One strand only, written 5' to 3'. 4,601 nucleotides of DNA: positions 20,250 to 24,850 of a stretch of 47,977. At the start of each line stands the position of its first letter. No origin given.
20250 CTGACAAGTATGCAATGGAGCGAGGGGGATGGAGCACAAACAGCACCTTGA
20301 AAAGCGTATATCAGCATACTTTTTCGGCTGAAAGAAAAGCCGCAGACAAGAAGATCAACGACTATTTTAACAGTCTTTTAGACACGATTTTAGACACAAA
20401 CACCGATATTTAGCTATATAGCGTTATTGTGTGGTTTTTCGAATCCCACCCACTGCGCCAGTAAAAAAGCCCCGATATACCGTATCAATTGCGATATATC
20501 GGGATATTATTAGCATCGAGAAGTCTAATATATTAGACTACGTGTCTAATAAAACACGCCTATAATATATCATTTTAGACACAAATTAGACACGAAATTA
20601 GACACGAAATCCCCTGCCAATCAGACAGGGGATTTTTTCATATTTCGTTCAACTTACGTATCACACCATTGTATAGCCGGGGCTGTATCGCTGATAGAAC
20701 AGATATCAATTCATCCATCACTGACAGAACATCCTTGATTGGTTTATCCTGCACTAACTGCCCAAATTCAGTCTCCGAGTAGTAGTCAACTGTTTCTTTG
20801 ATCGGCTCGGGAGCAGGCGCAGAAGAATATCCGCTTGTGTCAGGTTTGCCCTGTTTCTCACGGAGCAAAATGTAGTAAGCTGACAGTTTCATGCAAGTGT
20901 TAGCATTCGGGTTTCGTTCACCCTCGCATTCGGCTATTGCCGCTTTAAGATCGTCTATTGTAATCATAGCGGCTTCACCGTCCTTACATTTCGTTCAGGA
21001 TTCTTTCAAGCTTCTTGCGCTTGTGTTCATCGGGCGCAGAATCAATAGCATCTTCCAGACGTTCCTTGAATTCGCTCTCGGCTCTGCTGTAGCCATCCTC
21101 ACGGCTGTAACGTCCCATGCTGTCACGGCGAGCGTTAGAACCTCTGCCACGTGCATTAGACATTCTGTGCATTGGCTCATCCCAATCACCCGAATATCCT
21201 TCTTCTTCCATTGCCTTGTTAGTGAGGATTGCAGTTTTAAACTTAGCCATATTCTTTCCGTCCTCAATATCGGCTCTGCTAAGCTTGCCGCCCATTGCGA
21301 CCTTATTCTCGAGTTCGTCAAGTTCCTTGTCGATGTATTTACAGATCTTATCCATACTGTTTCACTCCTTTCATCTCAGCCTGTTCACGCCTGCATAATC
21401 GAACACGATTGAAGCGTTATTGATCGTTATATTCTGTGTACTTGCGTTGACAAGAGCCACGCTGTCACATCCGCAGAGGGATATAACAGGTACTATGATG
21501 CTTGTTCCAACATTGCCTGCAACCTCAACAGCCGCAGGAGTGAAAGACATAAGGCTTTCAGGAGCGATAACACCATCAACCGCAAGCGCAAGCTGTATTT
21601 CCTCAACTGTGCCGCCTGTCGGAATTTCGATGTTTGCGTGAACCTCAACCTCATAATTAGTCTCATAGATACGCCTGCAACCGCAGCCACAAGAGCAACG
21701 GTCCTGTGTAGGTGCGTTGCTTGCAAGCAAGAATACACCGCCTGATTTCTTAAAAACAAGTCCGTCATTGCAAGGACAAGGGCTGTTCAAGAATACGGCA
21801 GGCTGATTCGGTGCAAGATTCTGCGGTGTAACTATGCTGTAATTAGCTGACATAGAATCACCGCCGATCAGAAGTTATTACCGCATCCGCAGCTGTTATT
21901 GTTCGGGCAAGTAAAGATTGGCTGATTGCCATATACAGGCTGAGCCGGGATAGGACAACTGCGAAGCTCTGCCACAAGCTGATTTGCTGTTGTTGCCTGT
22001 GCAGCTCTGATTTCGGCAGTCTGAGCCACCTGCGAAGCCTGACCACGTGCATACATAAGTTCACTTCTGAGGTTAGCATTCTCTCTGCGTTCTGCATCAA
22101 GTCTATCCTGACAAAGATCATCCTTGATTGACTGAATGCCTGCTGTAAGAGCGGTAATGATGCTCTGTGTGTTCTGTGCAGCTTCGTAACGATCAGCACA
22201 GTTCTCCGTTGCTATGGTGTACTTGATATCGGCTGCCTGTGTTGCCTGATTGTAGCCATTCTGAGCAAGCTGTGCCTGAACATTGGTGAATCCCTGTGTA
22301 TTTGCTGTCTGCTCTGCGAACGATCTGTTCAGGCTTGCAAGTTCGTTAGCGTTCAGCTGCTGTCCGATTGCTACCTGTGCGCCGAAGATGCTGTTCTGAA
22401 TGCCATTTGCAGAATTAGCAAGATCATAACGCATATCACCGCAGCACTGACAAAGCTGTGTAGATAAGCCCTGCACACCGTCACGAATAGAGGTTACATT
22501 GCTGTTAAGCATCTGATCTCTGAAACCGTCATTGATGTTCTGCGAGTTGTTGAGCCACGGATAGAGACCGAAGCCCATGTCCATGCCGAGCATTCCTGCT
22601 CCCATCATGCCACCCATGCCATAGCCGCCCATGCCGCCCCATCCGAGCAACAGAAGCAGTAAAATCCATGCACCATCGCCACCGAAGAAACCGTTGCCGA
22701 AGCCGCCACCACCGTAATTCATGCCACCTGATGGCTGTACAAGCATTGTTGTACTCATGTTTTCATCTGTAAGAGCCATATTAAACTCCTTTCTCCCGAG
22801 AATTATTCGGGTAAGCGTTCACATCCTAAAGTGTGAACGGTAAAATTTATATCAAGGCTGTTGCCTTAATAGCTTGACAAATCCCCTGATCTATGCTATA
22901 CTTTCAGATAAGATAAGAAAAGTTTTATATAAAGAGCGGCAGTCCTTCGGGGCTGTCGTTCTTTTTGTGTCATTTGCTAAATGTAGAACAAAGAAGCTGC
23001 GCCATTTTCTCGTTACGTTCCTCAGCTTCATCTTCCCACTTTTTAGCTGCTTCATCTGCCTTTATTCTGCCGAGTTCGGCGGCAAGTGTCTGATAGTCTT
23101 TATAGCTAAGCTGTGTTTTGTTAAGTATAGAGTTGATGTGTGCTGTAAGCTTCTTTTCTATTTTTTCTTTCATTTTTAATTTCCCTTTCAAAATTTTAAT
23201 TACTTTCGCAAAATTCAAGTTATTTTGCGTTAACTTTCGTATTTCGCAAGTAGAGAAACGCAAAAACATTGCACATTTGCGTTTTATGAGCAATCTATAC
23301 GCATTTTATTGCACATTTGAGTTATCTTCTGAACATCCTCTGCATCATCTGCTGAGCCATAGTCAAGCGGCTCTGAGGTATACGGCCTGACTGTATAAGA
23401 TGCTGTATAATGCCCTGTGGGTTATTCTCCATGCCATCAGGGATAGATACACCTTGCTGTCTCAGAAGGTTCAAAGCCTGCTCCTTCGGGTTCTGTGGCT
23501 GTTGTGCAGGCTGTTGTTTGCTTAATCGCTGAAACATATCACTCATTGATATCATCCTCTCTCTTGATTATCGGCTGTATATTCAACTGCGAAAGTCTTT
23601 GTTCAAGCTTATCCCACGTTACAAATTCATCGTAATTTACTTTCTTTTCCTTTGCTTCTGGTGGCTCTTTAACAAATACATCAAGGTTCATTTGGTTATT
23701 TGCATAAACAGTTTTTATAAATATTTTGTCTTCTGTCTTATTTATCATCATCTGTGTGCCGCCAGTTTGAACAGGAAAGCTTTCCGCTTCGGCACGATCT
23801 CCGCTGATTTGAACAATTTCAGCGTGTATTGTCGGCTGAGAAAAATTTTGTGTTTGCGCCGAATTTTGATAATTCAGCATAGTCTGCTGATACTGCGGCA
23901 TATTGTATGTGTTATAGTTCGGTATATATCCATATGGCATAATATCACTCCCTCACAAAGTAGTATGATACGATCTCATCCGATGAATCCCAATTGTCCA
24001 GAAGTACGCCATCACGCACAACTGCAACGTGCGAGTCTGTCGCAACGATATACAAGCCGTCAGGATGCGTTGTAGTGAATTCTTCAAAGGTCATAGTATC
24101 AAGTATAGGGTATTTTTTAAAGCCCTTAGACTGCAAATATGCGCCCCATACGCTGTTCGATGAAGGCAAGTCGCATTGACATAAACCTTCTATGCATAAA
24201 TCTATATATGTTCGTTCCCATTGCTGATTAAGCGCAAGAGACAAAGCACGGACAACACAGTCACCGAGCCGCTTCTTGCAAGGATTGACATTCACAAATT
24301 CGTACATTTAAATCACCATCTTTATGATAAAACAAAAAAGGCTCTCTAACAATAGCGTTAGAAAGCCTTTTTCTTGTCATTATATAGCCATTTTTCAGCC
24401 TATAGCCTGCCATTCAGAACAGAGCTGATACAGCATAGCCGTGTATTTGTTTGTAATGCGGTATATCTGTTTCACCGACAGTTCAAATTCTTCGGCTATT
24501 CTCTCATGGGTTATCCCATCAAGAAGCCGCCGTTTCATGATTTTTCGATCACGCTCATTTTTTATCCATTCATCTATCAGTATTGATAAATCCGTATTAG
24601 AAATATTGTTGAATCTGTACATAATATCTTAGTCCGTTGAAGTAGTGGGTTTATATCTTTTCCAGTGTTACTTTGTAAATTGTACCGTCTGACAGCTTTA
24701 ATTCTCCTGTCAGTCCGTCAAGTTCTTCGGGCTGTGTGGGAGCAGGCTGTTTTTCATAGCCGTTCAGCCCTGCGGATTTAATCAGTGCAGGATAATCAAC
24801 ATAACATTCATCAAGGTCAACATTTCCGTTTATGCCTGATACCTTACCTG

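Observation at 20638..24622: Eight-gene attP-proximal cargo cassette of unknown function, made of low-complexity, membrane and Cys-rich proteins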

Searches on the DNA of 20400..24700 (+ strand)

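Call 5: search_dna_similar(query=window:20400-24700:+, collection=phages, mode=near, max_rows=20)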
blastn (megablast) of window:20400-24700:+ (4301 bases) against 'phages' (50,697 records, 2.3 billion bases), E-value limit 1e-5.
No match.

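Call 105: build_rna_model(alignment_id=A7, structure=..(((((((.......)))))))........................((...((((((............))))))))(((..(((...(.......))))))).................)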
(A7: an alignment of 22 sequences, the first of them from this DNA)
Model R1 built from alignment A7 (22 sequences, 121 columns); structure: as given.
model positions 94; base pairs 22; branch points 2; effective number of sequences 2.03; information 0.608 bits per position. Calibrated on 0.2 Mb of random sequence (short: E-values are rough).
structure used (alignment columns):
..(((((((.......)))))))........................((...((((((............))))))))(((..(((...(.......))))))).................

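Call 107: search_with_rna_model(model_id=R1, sources=[window, L001, L002, L003, L004, L005, L006, L007, L008, L009, L010, L011, L012, L013, L014, L015, L016, L017, L018, L019, L020, L021, L022, L023, L024, L025, L026, L027, L028, L029, L030, L031, L032, L033, L034, L035, L036, L037, L038, L039, L040, L041, L042, L043, L044, L045, L046, L047, L048, L049, L050, L051, L052, L053, L054, L055, L056, L057, L058, L059, L060, L061, L062, L063, L064, L065, L066, L067, L068, L069, L070, L071, L072, L073, L074, L075, L076, L077, L078, L079, L080, L081, L082, L083, L084, L085, L086, L087, L088, L089, L090, L091, L092, L093, L094, L095, L096, L097, L098, L099], max_evalue=0.01)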
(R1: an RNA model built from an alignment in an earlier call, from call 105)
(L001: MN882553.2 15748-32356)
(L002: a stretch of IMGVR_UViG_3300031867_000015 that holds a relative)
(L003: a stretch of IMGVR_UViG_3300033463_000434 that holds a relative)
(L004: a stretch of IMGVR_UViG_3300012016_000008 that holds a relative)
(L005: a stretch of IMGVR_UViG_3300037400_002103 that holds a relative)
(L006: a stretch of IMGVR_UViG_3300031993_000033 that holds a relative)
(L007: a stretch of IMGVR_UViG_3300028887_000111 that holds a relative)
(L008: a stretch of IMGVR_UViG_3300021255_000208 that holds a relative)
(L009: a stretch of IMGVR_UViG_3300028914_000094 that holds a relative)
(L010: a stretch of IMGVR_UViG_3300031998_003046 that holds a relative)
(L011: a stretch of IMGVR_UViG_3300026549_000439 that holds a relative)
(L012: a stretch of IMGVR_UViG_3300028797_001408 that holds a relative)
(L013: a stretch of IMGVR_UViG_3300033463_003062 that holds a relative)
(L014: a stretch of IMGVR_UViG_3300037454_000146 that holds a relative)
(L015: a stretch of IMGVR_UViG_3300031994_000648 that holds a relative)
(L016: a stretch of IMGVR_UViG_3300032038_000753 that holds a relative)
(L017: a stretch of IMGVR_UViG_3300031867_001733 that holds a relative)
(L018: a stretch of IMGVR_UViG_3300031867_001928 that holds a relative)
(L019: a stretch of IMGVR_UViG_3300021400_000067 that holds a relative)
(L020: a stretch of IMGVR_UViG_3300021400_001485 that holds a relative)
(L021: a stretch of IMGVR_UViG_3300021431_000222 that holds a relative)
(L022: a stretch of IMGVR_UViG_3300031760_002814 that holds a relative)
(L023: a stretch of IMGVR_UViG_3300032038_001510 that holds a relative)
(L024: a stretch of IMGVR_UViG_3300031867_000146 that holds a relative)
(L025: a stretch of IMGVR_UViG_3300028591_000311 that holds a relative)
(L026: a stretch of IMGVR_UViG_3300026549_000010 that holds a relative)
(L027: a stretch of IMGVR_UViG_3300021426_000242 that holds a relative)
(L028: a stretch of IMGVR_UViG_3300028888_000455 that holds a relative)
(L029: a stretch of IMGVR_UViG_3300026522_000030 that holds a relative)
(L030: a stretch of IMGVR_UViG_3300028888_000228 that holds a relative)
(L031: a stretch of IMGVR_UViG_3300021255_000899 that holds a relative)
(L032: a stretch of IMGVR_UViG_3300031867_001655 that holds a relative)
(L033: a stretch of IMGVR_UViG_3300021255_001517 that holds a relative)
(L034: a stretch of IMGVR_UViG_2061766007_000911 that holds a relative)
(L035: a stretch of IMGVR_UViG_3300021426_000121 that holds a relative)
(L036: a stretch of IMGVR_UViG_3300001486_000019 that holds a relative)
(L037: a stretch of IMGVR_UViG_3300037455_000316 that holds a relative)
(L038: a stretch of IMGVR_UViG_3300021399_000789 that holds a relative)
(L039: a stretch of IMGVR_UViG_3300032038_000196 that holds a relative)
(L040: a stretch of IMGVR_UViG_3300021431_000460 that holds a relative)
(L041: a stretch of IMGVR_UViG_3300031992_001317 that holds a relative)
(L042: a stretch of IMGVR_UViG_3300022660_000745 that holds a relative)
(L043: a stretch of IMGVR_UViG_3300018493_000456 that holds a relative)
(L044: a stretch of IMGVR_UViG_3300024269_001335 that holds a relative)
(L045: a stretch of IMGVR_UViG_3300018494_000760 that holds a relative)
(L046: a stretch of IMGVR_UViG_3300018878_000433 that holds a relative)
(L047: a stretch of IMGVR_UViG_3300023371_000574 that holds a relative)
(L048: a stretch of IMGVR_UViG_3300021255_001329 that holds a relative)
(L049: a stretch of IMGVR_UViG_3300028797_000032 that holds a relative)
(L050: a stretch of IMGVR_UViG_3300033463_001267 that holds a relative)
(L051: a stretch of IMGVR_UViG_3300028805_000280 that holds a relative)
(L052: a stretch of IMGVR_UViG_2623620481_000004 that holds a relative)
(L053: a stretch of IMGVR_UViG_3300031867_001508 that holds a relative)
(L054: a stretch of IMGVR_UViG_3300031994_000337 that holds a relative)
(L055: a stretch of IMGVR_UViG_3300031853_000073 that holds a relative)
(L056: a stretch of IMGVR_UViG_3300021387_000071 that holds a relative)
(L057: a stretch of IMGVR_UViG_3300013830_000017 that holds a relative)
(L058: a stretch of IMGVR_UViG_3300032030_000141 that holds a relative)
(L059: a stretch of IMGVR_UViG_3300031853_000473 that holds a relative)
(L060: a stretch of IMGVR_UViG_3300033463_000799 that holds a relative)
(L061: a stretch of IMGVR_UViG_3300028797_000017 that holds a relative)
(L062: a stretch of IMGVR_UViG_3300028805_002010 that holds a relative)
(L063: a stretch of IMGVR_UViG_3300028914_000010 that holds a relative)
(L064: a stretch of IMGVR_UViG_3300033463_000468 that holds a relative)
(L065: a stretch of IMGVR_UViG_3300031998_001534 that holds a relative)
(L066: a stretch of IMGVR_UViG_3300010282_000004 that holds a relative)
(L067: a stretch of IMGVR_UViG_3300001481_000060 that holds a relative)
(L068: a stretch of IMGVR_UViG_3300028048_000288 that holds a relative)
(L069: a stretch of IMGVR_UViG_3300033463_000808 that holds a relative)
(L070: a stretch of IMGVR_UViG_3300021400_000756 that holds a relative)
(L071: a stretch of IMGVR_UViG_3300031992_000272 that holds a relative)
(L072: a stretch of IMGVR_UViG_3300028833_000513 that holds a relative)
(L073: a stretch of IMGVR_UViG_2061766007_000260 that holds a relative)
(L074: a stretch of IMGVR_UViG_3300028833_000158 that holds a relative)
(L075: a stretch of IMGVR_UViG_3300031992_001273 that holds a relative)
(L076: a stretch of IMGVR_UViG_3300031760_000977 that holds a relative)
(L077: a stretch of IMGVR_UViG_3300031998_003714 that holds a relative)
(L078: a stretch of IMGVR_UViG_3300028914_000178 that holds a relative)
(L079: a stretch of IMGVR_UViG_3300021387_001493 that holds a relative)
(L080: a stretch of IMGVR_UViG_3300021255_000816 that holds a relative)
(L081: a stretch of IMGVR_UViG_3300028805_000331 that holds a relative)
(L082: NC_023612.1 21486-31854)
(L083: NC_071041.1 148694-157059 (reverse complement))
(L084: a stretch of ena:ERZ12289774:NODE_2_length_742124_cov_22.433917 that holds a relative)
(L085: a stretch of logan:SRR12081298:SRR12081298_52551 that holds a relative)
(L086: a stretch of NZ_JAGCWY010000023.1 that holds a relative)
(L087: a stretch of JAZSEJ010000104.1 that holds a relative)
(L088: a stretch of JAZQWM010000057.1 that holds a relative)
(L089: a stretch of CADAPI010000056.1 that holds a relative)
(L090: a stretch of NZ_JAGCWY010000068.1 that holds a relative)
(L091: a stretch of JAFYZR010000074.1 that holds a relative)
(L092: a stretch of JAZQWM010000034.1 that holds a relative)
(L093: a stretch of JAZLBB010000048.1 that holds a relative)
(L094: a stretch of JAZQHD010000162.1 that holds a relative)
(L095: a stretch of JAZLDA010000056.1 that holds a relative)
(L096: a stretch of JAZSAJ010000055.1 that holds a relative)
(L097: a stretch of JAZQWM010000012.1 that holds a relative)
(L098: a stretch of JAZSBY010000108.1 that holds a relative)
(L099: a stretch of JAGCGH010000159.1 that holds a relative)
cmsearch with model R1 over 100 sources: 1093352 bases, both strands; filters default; matches with E-value up to 0.01: 42.
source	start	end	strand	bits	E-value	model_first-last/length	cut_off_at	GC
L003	3279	3369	+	102.4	1.3e-17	1-94/94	no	0.45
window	22777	22869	-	102.1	1.4e-17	1-94/94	no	0.38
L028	5705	5799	+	99.8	4.1e-17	1-94/94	no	0.48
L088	1698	1790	+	98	9.8e-17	1-94/94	no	0.46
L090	1592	1684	+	97.6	1.1e-16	1-94/94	no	0.46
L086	7912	8003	+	96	2.5e-16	1-94/94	no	0.47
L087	7909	8003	+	94.3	5.6e-16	1-94/94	no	0.42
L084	9905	10003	+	92.8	1.1e-15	1-94/94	no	0.41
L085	9905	10003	+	92.8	1.1e-15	1-94/94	no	0.41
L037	5673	5775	+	91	2.5e-15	1-94/94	no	0.38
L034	4522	4624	+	91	2.6e-15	1-94/94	no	0.37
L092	7900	8003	+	90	4e-15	1-94/94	no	0.41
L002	5704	5802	+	86.2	2.4e-14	1-94/94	no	0.39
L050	5673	5775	+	86.1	2.5e-14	1-94/94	no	0.38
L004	5906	6003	+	85.6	3.2e-14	1-94/94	no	0.42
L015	850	940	+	85.3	3.7e-14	1-94/94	no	0.48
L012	1246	1342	+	84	6.6e-14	1-94/94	no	0.44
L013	1785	1881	+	84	6.6e-14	1-94/94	no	0.44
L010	5729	5824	+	83.5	8.5e-14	1-94/94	no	0.44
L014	5908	6003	+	83.5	8.5e-14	1-94/94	no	0.44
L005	5909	6003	+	81.4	2.3e-13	1-94/94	no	0.41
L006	5894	6003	+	79.3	5.9e-13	1-94/94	no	0.37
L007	5894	6003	+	79.3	5.9e-13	1-94/94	no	0.37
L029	5696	5802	+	77.7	1.3e-12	1-94/94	no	0.4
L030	5700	5796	+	66.6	2.3e-10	1-94/94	no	0.41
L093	1359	1457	+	55.1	4.9e-08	1-94/94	no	0.44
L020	5726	5823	+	53.7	9.3e-08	1-94/94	no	0.47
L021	5728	5823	+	51.5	2.7e-07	1-94/94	no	0.45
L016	5731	5826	+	46.4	2.9e-06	1-94/94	no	0.45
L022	561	656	+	46.4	2.9e-06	1-94/94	no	0.45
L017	5715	5799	+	41.6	2.7e-05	1-94/94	no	0.35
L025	5896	6003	+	41.6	2.8e-05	1-94/94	no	0.42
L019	2838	2934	+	39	9.3e-05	1-94/94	no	0.42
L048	5092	5185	+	39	9.3e-05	1-94/94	no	0.44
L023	2371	2456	+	38.2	0.00013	1-94/94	no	0.3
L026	5700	5796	+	38.2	0.00013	1-94/94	no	0.41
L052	5918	6003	+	36.8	0.00026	1-94/94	no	0.37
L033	3335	3419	+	36.5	0.00029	1-94/94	no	0.42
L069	5915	6003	+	36.4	0.00031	1-94/94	no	0.36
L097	3508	3632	+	34.9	0.00062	1-94/94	no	0.41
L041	2460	2546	+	32.6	0.0018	1-94/94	no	0.34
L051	5915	5999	+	29.4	0.0081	1-94/94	no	0.42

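Call 108: search_with_rna_model(model_id=R1, sources=[L100, L101, L102, L103, L104, L105, L106, L107, L108, L109, L110, L111, L112, L113, L114, L115, L116, L117, L118, L119, L120, L121, L122, L123, L124, L125, L126, L127, L128, L129, L130, L131, L132, L133, L134, L135, L136, L137, L138, L139, L140, L141, L142, L143, L144, L145, L146, L147, L148, L149, L150, L151, L152, L153, L154, L155, L156, L157, L158, L159, L160, L161, L162, L163, L164], max_evalue=0.01)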
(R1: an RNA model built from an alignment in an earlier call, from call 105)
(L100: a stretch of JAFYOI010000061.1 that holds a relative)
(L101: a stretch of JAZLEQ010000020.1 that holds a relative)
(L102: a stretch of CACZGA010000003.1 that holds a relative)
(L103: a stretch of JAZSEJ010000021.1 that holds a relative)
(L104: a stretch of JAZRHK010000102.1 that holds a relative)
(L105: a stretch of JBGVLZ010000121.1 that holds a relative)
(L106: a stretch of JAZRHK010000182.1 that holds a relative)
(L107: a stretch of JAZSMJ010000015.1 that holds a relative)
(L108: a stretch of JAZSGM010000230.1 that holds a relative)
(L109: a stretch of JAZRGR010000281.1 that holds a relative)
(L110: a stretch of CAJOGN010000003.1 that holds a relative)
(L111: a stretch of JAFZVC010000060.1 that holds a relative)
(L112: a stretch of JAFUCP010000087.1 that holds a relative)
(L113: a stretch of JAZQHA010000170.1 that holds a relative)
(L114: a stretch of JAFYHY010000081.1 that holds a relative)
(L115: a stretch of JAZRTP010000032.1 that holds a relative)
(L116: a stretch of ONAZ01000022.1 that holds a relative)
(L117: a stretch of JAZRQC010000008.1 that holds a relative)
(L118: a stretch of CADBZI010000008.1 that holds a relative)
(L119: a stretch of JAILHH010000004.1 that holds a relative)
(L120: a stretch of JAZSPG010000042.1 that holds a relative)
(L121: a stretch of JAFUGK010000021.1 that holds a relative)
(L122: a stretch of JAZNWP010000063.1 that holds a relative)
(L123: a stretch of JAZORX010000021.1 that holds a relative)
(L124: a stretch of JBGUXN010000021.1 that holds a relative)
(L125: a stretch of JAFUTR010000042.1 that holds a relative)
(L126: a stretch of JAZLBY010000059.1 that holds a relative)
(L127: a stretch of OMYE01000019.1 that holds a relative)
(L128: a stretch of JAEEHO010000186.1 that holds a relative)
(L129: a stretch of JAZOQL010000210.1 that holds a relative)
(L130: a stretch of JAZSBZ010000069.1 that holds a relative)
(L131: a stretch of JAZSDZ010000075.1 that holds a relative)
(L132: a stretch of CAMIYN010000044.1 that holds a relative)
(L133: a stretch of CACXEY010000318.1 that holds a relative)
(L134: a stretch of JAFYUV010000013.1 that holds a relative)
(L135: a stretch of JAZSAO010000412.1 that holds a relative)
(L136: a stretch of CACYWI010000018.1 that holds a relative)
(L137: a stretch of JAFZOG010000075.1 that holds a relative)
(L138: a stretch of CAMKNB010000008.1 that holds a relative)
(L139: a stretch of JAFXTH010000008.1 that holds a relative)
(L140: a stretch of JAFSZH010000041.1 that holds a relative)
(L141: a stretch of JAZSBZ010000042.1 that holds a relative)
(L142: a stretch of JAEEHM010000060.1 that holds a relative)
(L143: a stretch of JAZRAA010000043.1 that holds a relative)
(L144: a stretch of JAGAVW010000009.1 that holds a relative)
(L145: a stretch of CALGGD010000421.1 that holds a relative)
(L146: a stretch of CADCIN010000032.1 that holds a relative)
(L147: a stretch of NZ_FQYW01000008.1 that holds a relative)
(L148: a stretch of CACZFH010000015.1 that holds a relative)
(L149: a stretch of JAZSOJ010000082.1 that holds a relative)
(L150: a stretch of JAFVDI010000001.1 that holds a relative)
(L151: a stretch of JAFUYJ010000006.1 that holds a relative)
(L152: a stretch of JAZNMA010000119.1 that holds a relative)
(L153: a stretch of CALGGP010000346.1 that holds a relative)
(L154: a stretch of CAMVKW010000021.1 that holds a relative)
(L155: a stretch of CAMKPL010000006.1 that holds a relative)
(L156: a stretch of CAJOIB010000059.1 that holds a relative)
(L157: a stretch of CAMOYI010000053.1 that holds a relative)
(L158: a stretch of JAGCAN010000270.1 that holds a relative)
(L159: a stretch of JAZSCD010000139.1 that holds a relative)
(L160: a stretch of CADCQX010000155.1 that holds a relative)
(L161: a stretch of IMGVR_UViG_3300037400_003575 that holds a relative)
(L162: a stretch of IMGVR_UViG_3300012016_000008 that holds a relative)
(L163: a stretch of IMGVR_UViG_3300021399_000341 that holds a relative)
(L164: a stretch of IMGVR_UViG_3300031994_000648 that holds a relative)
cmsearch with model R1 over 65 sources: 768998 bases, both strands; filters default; matches with E-value up to 0.01: 10.
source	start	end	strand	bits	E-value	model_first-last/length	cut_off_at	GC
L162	6191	6288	-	85.6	2.2e-14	1-94/94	no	0.42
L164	13769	13859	-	85.3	2.6e-14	1-94/94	no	0.48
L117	2337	2430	+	68.5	6.5e-11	1-94/94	no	0.4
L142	7900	7991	+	46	2.4e-06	1-94/94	no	0.41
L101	638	728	+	35.2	0.00039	1-94/94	no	0.43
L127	7722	7817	+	33.9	0.0007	1-94/94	no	0.42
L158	2910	3004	+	33.7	0.00077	1-94/94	no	0.47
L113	7717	7817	+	31.5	0.0021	1-94/94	no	0.44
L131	7926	8003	+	30.5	0.0034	1-94/94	no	0.33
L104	7913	8003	+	29.5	0.0055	1-94/94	no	0.41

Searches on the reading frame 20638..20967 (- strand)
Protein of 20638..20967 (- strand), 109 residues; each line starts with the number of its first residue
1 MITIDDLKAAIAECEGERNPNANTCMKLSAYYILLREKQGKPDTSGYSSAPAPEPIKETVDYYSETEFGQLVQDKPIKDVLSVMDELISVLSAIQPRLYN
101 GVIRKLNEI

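Call 3: search_protein_families(library=pfam, proteins=[window:20638-20967:-], max_evalue=1)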
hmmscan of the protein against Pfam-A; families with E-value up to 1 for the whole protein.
window:20638-20967:- (109 aa): 0 families

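Call 4: search_protein_families(library=phrogs, proteins=[window:20638-20967:-], max_evalue=1)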
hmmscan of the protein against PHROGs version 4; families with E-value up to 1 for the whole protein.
window:20638-20967:- (109 aa): 0 families

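Call 6: search_protein_families(library=ncbifam, proteins=[window:20638-20967:-], max_evalue=1)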
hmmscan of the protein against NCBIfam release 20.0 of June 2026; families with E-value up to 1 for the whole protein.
window:20638-20967:- (109 aa): 1 family
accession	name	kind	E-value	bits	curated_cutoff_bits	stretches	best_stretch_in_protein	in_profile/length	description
NF058604.1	RtpA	equivalog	0.15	12.2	65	1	1-28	1-29/50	anti-TRAP protein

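Call 82: search_protein_families(library=padloc, proteins=[window:20638-20967:-], max_evalue=0.1)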
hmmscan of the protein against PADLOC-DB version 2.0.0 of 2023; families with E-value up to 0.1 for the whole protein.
window:20638-20967:- (109 aa): 0 families

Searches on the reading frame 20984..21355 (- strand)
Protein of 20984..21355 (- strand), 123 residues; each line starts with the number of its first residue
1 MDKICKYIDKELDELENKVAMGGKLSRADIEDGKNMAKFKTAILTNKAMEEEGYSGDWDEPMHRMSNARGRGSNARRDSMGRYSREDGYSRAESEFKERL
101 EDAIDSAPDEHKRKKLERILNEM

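Call 3: search_protein_families(library=pfam, proteins=[window:20984-21355:-], max_evalue=1)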
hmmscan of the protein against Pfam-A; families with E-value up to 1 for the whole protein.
window:20984-21355:- (123 aa): 0 families

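Call 4: search_protein_families(library=phrogs, proteins=[window:20984-21355:-], max_evalue=1)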
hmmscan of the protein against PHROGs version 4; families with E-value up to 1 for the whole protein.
window:20984-21355:- (123 aa): 3 families
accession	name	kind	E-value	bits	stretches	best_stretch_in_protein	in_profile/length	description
phrog_28802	-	unknown function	0.029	15.6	1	2-92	3-90/190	-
phrog_27080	-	unknown function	0.087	14.1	1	33-66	46-79/83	-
phrog_23430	-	unknown function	0.34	12.1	1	3-22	48-67/79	-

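Call 6: search_protein_families(library=ncbifam, proteins=[window:20984-21355:-], max_evalue=1)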
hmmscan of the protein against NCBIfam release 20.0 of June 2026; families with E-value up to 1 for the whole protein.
window:20984-21355:- (123 aa): 0 families

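Call 82: search_protein_families(library=padloc, proteins=[window:20984-21355:-], max_evalue=0.1)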
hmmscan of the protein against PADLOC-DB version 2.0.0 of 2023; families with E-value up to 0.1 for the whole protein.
window:20984-21355:- (123 aa): 0 families
